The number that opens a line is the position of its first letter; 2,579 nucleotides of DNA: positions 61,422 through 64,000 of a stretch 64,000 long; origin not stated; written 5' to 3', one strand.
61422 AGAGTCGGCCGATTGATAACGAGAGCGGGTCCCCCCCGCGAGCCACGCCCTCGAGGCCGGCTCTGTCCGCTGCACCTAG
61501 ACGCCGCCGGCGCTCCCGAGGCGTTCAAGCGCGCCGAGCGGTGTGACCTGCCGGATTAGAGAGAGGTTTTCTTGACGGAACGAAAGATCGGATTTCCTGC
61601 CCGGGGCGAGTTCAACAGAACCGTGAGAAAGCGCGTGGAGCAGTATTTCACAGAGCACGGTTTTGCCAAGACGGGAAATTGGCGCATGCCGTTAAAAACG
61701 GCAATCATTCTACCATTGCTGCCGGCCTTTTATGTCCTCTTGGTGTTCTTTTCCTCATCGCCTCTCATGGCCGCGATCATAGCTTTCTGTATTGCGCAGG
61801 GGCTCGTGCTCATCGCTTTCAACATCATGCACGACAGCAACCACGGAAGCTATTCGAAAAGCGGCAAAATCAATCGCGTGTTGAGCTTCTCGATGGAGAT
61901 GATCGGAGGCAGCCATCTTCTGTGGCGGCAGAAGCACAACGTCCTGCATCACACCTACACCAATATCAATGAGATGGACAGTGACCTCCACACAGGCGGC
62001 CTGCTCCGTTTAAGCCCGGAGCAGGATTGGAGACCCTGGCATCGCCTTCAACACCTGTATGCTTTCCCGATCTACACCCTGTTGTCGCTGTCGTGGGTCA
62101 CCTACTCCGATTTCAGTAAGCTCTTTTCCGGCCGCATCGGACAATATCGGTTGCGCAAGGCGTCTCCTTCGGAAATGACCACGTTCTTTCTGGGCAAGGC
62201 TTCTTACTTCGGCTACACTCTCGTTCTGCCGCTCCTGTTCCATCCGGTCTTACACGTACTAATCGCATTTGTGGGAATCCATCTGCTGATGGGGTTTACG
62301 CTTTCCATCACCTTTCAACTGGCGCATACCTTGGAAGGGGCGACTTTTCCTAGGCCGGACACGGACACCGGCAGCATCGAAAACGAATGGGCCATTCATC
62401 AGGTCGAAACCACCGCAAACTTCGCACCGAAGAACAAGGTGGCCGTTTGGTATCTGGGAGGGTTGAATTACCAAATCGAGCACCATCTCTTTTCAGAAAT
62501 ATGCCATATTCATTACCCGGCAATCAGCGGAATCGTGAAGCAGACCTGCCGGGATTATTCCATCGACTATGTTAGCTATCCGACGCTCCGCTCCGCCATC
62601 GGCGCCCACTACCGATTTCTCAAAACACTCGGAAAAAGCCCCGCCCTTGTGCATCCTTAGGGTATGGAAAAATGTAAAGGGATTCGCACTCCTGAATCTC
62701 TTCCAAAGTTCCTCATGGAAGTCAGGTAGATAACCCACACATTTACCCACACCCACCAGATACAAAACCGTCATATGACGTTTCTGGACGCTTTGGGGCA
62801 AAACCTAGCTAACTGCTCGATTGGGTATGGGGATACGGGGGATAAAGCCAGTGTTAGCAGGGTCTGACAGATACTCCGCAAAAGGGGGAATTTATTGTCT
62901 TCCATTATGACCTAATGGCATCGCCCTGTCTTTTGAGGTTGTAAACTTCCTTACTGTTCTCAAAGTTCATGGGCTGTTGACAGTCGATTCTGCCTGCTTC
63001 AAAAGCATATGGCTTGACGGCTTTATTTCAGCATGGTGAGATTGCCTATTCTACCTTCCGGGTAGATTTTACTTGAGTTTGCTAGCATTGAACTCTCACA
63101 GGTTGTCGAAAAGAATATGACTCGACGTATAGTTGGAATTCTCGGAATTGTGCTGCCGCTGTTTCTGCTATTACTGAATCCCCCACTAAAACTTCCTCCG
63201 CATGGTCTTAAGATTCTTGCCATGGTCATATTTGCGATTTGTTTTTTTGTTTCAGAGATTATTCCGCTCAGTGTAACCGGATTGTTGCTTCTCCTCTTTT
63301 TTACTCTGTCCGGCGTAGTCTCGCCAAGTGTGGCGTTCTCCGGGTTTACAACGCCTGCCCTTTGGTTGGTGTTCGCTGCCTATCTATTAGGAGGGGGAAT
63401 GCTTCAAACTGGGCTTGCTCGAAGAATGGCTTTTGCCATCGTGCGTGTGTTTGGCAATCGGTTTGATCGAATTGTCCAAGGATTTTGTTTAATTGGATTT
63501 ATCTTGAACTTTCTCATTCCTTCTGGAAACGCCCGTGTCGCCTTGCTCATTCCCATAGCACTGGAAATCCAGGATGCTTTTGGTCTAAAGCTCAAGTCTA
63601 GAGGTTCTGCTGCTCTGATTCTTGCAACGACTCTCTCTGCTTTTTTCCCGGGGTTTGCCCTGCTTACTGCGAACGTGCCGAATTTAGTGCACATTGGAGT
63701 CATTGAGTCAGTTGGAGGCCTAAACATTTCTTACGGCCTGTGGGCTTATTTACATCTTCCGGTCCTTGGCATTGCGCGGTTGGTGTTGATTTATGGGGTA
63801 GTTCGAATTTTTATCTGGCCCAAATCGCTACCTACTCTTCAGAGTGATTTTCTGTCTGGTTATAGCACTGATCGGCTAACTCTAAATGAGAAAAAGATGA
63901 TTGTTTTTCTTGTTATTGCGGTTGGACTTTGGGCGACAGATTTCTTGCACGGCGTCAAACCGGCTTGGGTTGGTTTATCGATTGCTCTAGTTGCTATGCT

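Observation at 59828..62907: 3,059-bp GC-rich helicase+desaturase unit flanked by perfect 21-bp direct repeats, one overlapping a start codon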

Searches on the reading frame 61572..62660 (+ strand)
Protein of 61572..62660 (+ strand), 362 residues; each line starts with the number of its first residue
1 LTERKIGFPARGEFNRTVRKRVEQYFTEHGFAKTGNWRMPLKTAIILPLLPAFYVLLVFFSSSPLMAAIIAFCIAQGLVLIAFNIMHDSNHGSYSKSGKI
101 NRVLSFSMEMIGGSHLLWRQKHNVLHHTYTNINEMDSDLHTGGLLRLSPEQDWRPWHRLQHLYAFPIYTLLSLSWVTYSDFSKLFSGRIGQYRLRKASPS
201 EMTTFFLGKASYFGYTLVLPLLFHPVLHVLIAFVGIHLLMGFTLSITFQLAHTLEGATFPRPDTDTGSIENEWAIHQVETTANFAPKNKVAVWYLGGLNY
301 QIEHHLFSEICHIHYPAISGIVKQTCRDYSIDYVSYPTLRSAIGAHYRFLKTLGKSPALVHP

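Call 10: find_encoding_contigs(protein=window:61572-62660:+, flank=10000, max_places=10)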
Protein window:61572-62660:+ (362 aa): no gene with exactly this product is on record in the collection.

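Call 11: search_protein_families(library=pfam, proteins=[window:61572-62660:+])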
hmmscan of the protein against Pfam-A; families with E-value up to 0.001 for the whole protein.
window:61572-62660:+ (362 aa): 1 family
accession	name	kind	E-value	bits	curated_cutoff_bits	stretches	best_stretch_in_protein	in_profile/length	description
PF00487.30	FA_desaturase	-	3.3e-30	106.1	29.7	1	68-336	6-252/253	Fatty acid desaturase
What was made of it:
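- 61572..62660 (+): Membrane fatty-acid desaturase, 362 aa, starting 25 bp after the helicase stop (an operon). GC3 is 0.675. Pfam FA_desaturase, 3e-30 (call 11).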

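Call 33: find_homologous_proteins(query=window:61572-62660:+)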
Query window:61572-62660:+ (362 aa): 7941 proteins with E <= 0.001 among 8000 candidates; the best 120 are listed.
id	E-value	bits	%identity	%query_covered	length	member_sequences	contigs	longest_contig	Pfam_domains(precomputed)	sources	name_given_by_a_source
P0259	1.1e-237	806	96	100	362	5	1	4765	PF00487.31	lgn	-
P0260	4.7e-197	673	79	100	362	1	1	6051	PF00487.31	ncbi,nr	ncbi:MAG: acyl-CoA desaturase [Candidatus Tectomicrobia bacterium]|nr:acyl-CoA desaturase [Candidatu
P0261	5.0e-184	630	79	94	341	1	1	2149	PF00487.31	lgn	-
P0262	1.3e-178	612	71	99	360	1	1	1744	PF00487.31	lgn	-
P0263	4.9e-177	607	71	98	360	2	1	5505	PF00487.31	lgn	-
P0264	7.2e-177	606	72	98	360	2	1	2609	PF00487.31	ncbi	-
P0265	1.2e-176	605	71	99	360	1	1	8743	PF00487.31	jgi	jgi:linoleoyl-CoA desaturase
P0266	1.7e-176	605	71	99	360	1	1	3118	PF00487.31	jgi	jgi:linoleoyl-CoA desaturase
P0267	7.7e-176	603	70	99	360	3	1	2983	PF00487.31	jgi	jgi:linoleoyl-CoA desaturase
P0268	8.5e-176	603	81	88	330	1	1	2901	PF00487.31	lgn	-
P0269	1.7e-173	595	71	98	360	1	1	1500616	PF00487.31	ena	-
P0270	2.0e-173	595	70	99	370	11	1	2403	PF00487.31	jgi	jgi:linoleoyl-CoA desaturase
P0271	2.5e-173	594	71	98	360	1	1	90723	PF00487.31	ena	-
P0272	4.3e-173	594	71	98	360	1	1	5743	PF00487.31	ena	-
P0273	7.8e-173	593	71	98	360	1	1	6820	PF00487.31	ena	-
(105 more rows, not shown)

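Call 49: find_encoding_contigs(protein=P0260, flank=6000, max_places=3)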
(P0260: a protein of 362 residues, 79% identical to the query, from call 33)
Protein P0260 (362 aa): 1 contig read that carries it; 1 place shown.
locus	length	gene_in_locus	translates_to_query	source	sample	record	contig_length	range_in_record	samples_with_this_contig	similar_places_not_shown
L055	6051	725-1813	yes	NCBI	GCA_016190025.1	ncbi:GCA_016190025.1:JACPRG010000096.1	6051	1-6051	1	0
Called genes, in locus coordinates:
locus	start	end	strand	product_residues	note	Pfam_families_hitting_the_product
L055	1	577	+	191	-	PF00271:Helicase_C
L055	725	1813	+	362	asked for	PF00487:FA_desaturase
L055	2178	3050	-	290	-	PF23892:Ig_CycH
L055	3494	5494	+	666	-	PF00027:cNMP_binding, PF01734:Patatin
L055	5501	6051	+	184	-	PF01553:Acyltransferase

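Call 77: search_protein_families(library=ncbifam, proteins=[window:61572-62660:+], max_evalue=1e-10)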
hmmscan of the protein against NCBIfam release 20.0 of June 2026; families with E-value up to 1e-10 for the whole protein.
window:61572-62660:+ (362 aa): 0 families

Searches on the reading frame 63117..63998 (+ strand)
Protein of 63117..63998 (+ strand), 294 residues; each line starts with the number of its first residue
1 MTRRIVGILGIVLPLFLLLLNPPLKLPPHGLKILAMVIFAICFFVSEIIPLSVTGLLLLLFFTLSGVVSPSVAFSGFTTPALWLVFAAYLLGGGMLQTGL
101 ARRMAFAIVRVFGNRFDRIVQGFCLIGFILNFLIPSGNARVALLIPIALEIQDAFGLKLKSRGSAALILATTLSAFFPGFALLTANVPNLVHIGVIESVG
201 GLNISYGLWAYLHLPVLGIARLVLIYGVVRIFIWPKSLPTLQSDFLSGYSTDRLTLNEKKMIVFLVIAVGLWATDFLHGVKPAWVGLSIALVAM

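Call 67: search_protein_families(library=pfam, max_evalue=0.000001, proteins=[window:63117-63998:+])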
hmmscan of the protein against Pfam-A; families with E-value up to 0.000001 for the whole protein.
window:63117-63998:+ (294 aa): 2 families
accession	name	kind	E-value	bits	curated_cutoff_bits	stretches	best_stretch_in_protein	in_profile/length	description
PF00939.25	Na_sulph_symp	-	1.3e-29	104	27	1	9-292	9-303/472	Sodium:sulfate symporter transmembrane region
PF03600.22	CitMHS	-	1.6e-19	70.7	31.9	1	42-291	2-232/336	Citrate transporter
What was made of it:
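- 63117..64000 (+): DASS/SLC13-type permease (5' part). It is the divergent neighbour of M20 in the empty site. Pfam Na_sulph_symp and CitMHS (call 67).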
